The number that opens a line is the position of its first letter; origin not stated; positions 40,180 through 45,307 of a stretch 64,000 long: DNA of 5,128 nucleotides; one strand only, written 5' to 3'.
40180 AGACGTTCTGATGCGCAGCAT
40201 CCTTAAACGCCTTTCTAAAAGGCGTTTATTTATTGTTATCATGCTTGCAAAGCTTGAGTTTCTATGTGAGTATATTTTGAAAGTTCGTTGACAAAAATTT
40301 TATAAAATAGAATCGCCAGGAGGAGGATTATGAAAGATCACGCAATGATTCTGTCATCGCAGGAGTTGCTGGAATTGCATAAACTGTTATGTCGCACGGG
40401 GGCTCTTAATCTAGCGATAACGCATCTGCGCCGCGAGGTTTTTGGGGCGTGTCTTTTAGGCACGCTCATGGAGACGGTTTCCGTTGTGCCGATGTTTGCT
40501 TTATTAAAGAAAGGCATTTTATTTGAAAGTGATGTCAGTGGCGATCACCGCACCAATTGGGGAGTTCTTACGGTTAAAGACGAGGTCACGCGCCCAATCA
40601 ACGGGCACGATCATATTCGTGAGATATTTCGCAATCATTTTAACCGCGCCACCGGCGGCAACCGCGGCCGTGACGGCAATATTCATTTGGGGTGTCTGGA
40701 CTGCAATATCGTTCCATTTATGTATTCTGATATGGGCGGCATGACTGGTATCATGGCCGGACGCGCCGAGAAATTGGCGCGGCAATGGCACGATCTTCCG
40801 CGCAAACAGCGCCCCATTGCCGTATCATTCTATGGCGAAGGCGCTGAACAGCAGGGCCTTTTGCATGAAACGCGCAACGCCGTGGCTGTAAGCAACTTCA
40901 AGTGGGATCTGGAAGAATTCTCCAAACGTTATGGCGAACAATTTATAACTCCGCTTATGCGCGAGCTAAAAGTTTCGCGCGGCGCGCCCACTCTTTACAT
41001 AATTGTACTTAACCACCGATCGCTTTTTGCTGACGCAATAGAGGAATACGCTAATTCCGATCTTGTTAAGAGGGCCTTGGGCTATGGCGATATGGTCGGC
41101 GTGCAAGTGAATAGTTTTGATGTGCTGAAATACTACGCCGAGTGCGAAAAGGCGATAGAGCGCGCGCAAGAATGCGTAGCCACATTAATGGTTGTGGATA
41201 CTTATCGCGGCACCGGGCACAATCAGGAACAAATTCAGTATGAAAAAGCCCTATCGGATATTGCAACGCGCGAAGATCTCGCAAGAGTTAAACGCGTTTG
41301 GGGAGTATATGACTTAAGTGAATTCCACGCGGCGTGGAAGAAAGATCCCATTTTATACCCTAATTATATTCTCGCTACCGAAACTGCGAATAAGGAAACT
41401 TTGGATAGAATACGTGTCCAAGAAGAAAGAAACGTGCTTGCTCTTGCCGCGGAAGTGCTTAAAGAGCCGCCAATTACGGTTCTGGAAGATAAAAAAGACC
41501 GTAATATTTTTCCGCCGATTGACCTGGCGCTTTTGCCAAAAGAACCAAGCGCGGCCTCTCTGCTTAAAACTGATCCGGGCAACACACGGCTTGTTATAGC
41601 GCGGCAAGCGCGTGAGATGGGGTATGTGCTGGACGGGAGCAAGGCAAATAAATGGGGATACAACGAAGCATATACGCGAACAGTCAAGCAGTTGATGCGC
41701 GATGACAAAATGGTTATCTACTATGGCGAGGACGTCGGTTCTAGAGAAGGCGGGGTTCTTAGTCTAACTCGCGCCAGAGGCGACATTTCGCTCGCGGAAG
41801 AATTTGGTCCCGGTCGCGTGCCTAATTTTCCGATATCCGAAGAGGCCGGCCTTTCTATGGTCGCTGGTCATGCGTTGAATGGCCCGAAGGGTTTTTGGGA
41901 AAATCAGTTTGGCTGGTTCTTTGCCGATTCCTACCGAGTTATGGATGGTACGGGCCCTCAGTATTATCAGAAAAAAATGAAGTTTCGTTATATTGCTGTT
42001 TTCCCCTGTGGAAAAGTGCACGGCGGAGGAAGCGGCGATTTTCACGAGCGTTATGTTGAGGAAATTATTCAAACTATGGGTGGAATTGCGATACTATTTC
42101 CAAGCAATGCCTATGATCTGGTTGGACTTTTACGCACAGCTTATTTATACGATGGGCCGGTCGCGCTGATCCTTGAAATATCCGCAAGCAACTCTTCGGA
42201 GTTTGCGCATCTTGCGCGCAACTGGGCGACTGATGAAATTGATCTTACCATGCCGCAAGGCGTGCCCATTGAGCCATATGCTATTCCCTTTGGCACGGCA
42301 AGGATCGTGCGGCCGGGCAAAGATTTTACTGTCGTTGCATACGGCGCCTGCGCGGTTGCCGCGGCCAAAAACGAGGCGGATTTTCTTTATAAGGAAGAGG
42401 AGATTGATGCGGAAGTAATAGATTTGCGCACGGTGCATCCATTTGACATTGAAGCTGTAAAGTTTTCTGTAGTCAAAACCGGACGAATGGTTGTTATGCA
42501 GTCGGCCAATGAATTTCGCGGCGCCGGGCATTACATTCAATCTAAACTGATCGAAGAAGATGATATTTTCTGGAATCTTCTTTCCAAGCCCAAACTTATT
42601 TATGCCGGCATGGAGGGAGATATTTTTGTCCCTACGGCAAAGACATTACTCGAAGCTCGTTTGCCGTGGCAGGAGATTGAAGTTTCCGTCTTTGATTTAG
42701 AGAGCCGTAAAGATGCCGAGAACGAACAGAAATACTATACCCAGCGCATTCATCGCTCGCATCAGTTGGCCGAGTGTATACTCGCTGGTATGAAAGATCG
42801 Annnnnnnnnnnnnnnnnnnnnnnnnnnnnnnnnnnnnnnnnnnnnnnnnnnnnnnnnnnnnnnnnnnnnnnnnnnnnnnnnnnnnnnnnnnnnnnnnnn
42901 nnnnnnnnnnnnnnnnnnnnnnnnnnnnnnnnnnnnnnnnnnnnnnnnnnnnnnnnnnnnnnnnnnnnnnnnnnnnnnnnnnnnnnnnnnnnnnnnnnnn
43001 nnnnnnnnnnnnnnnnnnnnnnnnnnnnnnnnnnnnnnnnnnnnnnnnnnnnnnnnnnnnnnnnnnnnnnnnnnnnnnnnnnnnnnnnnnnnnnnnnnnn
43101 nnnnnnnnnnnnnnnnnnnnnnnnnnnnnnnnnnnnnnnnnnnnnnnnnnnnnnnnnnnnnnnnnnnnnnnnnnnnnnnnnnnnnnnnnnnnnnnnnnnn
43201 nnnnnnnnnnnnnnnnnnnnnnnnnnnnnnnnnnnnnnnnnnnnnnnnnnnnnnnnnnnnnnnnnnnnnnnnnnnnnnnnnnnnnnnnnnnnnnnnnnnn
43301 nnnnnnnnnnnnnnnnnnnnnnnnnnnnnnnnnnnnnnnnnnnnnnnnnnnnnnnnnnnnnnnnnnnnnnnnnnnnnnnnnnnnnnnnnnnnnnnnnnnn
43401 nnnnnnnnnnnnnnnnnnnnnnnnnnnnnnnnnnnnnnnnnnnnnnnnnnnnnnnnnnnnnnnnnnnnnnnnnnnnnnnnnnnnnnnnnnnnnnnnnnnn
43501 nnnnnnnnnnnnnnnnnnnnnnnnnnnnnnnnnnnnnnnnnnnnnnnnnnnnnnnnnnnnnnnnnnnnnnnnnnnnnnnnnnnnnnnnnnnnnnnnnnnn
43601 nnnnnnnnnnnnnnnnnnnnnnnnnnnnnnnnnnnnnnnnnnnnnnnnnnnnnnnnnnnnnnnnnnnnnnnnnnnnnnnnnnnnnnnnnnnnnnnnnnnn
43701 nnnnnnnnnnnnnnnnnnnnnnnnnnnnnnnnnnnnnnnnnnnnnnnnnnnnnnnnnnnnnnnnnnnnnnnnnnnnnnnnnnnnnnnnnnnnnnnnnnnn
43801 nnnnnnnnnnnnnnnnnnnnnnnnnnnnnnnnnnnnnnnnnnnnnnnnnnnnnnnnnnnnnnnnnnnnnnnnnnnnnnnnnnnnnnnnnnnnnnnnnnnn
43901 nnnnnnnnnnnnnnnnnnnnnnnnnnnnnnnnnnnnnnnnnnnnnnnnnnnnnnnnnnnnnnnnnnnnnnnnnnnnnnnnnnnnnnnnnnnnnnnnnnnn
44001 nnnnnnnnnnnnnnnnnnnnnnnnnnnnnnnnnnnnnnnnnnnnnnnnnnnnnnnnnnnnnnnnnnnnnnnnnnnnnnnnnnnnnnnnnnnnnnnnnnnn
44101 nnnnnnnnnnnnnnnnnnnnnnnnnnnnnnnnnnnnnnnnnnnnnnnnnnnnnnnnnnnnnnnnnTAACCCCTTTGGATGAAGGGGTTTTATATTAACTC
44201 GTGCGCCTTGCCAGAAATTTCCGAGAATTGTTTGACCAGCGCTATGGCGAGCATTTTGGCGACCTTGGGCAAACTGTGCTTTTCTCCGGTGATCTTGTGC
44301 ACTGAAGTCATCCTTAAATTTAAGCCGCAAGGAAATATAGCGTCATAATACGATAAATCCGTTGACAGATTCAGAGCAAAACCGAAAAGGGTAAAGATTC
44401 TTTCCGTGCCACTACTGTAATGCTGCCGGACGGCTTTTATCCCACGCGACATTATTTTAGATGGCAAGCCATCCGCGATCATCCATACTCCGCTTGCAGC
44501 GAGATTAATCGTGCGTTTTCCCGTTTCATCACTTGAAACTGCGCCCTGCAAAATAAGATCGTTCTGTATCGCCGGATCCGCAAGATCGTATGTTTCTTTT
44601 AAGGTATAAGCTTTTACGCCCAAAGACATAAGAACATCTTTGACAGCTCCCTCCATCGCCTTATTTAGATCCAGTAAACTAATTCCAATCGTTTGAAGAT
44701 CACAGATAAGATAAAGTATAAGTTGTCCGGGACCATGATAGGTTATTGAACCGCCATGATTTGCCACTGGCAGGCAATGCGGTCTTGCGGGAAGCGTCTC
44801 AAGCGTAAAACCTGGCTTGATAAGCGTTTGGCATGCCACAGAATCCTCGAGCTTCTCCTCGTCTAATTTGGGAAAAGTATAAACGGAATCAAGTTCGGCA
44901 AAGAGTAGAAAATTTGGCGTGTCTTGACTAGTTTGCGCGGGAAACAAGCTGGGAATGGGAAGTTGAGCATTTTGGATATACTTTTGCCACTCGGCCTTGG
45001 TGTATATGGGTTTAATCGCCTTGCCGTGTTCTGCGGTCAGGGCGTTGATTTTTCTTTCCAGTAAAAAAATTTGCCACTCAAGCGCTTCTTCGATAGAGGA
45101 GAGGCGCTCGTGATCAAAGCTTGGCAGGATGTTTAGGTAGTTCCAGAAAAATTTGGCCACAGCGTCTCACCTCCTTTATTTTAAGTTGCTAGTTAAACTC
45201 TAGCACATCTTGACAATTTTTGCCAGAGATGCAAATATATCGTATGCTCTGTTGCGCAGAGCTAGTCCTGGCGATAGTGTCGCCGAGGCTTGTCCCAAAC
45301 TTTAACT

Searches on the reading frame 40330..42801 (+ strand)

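Call 53: search_protein_families(library=pfam, proteins=[window:40330-42801:+], max_evalue=0.0001)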
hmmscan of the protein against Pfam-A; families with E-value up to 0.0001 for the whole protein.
window:40330-42801:+ (824 aa): 3 families
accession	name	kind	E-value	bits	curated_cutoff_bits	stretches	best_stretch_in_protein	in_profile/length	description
PF02779.29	Transket_pyr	-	1.7e-16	60.8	27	1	444-615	5-167/174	Transketolase, pyrimidine binding domain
PF02780.25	Transketolase_C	-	2.8e-16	60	25.9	1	655-742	1-86/124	Transketolase, C-terminal domain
PF00676.26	E1_dh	-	1.9e-09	37.4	22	1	218-299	151-232/300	Dehydrogenase E1 component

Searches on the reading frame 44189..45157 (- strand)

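Call 37: search_protein_families(library=pfam, proteins=[window:44189-45157:-], max_evalue=0.01)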
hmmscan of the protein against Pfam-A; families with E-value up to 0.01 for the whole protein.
window:44189-45157:- (322 aa): 1 family
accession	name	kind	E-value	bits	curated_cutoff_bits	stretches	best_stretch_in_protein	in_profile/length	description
PF21948.1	LplA-B_cat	-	6.8e-15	56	27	1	127-304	56-196/200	Lipoyl protein ligase A/B catalytic domain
